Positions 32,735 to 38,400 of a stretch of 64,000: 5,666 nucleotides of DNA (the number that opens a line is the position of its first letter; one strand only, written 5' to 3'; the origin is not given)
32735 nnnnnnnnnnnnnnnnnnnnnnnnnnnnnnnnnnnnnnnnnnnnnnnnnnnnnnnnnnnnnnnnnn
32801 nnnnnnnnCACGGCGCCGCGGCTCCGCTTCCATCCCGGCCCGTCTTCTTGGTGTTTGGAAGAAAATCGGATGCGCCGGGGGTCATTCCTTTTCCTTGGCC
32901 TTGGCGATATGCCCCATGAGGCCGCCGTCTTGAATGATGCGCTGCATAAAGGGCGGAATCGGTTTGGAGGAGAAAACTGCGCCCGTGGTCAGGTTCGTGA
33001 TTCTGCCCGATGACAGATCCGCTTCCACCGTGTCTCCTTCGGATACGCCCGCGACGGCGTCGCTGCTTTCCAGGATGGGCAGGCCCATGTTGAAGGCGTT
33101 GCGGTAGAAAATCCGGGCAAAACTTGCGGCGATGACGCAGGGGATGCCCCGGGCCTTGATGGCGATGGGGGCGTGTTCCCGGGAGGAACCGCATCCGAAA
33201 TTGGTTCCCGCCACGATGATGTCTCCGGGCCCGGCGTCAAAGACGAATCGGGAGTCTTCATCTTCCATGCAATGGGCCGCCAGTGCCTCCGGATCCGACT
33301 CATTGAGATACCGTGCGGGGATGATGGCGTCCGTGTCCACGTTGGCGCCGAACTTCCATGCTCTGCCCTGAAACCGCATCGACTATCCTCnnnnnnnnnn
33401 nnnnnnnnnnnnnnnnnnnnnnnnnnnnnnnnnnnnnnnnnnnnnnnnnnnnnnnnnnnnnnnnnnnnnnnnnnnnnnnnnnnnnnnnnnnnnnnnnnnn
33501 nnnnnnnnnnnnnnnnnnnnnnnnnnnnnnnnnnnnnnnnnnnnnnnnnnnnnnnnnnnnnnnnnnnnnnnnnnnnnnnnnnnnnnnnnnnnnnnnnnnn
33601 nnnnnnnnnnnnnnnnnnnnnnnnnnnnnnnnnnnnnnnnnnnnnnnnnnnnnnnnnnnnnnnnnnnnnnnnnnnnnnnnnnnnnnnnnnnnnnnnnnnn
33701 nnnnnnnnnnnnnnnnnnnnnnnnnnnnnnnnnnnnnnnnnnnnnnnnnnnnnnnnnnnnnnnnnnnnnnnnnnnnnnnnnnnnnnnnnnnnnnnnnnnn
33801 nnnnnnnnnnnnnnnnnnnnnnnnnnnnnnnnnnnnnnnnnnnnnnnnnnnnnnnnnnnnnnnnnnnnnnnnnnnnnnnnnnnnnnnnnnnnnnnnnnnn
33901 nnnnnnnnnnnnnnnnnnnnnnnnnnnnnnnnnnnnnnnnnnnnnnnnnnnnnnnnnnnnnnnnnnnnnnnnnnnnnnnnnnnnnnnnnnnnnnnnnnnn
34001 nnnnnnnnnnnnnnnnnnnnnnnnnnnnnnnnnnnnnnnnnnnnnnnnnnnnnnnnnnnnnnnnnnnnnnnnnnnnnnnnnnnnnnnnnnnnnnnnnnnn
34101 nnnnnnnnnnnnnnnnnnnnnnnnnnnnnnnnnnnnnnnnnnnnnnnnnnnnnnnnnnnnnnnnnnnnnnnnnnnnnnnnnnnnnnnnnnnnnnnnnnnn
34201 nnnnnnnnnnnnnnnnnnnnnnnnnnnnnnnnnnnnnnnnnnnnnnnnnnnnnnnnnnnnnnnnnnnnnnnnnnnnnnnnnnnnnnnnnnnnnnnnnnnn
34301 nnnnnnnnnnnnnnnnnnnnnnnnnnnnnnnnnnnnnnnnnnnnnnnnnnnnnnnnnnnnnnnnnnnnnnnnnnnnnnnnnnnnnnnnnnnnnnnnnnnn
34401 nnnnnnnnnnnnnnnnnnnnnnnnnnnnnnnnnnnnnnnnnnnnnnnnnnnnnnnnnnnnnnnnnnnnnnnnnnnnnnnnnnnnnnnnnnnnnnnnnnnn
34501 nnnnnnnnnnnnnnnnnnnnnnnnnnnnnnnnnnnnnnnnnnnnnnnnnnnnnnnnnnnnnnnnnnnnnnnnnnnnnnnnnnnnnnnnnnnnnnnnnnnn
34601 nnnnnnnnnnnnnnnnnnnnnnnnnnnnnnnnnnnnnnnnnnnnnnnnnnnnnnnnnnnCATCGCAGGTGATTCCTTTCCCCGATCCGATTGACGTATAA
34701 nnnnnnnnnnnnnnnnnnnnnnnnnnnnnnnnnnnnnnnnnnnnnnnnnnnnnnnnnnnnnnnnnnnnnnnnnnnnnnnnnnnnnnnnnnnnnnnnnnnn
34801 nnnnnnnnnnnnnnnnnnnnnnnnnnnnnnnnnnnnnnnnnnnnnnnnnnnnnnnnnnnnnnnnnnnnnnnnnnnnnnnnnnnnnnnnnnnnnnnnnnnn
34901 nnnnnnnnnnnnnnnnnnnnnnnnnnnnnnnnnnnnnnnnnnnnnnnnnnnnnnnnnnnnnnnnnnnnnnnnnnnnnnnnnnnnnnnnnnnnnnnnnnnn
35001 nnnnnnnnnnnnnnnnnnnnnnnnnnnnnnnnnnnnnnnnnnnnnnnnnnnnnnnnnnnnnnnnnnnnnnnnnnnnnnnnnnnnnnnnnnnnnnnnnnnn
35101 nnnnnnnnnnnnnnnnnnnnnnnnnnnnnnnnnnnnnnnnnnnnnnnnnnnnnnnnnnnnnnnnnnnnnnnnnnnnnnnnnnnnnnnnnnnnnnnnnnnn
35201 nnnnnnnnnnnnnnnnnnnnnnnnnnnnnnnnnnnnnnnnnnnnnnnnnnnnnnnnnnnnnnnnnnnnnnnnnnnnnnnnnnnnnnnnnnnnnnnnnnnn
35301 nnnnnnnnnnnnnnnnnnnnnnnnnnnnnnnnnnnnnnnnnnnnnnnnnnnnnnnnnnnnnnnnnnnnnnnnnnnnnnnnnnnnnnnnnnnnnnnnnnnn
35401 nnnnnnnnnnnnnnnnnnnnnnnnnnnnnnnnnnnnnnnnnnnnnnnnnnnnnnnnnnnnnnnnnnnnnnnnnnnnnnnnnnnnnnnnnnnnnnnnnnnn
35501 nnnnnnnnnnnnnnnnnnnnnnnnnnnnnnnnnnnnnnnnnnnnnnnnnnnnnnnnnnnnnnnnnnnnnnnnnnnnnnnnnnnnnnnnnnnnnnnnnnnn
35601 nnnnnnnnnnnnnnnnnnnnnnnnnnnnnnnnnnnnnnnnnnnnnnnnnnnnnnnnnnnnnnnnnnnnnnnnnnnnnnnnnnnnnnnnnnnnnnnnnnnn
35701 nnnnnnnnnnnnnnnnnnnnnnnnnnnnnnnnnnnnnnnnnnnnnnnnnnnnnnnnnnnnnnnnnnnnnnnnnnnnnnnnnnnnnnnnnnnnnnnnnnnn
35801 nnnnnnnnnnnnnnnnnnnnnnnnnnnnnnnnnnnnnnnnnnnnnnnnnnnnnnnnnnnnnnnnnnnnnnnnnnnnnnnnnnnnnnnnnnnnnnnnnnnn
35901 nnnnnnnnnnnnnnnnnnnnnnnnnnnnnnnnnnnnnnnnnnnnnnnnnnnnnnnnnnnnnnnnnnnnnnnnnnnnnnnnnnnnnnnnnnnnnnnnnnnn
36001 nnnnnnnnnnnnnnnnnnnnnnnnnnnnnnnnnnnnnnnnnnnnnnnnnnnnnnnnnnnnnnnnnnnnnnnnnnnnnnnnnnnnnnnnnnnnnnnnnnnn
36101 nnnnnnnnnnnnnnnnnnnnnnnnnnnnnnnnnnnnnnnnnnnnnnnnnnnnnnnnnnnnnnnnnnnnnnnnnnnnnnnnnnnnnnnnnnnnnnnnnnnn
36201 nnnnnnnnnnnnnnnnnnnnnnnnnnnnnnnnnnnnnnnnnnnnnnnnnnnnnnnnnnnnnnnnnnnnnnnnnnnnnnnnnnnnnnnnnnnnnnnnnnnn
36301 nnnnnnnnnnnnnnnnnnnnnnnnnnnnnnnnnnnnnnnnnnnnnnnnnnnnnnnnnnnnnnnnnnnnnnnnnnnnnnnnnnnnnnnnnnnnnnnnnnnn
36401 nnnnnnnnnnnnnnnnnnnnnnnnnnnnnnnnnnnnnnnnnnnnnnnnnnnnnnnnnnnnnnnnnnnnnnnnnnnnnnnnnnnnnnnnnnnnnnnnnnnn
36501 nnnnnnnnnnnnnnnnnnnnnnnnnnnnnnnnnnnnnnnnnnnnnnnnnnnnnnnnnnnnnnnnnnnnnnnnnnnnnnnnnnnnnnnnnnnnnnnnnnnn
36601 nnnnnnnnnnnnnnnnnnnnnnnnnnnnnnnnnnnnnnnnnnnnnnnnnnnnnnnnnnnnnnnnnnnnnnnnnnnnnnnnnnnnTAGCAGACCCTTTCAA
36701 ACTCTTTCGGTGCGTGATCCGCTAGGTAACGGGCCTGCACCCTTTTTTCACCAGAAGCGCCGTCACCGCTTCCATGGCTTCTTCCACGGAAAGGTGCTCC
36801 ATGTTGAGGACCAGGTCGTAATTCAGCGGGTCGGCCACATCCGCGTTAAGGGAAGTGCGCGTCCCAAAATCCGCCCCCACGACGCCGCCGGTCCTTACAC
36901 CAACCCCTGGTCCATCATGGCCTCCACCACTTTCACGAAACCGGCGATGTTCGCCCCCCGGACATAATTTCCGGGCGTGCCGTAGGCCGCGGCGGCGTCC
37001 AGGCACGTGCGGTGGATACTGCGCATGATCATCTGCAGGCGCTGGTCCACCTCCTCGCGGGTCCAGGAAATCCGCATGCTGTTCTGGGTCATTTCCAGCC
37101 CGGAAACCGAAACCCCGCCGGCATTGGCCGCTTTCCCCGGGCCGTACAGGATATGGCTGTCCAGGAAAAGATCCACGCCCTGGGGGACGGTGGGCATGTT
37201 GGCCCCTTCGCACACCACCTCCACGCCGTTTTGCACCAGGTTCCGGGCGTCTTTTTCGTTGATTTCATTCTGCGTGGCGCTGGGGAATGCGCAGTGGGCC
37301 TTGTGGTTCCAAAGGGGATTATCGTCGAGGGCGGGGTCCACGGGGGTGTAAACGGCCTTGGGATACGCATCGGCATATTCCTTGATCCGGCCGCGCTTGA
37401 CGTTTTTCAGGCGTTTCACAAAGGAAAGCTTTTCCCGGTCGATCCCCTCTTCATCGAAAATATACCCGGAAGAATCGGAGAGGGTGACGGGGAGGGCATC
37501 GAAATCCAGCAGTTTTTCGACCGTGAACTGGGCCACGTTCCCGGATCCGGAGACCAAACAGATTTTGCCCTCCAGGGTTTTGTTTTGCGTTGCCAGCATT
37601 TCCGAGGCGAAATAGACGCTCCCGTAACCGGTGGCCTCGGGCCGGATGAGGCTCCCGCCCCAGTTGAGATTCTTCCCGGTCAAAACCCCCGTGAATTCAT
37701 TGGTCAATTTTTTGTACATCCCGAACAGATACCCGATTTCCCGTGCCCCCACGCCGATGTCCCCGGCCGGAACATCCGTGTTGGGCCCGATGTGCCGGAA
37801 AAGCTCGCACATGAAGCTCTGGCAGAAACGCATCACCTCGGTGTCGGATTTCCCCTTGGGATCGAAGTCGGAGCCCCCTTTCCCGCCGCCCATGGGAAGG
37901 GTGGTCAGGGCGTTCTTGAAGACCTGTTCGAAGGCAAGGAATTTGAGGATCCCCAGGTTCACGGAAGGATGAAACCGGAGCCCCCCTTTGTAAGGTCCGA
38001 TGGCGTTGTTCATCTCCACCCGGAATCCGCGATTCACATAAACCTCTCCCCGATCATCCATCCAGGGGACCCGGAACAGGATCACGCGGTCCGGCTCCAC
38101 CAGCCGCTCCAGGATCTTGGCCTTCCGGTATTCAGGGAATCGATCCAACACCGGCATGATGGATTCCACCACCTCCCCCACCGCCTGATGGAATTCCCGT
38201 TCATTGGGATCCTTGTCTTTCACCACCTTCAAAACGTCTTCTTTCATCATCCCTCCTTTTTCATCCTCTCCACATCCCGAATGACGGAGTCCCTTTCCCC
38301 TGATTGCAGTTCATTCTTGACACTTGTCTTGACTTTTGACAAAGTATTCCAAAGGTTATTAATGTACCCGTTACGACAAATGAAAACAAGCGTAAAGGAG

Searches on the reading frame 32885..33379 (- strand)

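Call 31: search_protein_families(library=pfam, max_evalue=0.00001, proteins=[window:32885-33379:-])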
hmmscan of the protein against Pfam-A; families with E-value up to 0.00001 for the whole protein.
window:32885-33379:- (165 aa): 1 family
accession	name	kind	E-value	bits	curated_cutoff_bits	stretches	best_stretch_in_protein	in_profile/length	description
PF00694.25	Aconitase_C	-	5e-20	72.6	22.8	1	52-100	74-123/131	Aconitase C-terminal domain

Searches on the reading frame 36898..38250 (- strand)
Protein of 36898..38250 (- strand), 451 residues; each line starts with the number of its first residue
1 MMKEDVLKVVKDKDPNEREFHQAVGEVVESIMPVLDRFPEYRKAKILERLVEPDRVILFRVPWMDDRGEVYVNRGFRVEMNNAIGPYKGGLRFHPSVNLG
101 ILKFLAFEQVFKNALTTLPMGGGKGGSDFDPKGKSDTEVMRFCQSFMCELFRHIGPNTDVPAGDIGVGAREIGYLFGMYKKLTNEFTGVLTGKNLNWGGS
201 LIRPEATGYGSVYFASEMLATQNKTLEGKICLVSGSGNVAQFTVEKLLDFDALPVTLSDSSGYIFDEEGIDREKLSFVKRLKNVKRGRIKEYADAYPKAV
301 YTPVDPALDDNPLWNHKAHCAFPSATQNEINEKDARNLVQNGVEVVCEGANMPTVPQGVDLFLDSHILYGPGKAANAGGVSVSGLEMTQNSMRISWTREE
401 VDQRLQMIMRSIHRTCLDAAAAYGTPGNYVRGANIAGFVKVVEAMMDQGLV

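Call 31: search_protein_families(library=pfam, max_evalue=0.00001, proteins=[window:36898-38250:-])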
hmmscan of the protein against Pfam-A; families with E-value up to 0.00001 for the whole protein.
window:36898-38250:- (451 aa): 2 families
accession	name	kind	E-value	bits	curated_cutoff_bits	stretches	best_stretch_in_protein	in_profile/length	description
PF00208.27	ELFV_dehydrog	-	4.5e-81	272.5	23.4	1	198-449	1-241/241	Glutamate/Leucine/Phenylalanine/Valine dehydrogenase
PF02812.23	ELFV_dehydrog_N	-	1.3e-50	170.9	25.3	1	53-181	1-129/129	Glu/Leu/Phe/Val dehydrogenase, dimerisation domain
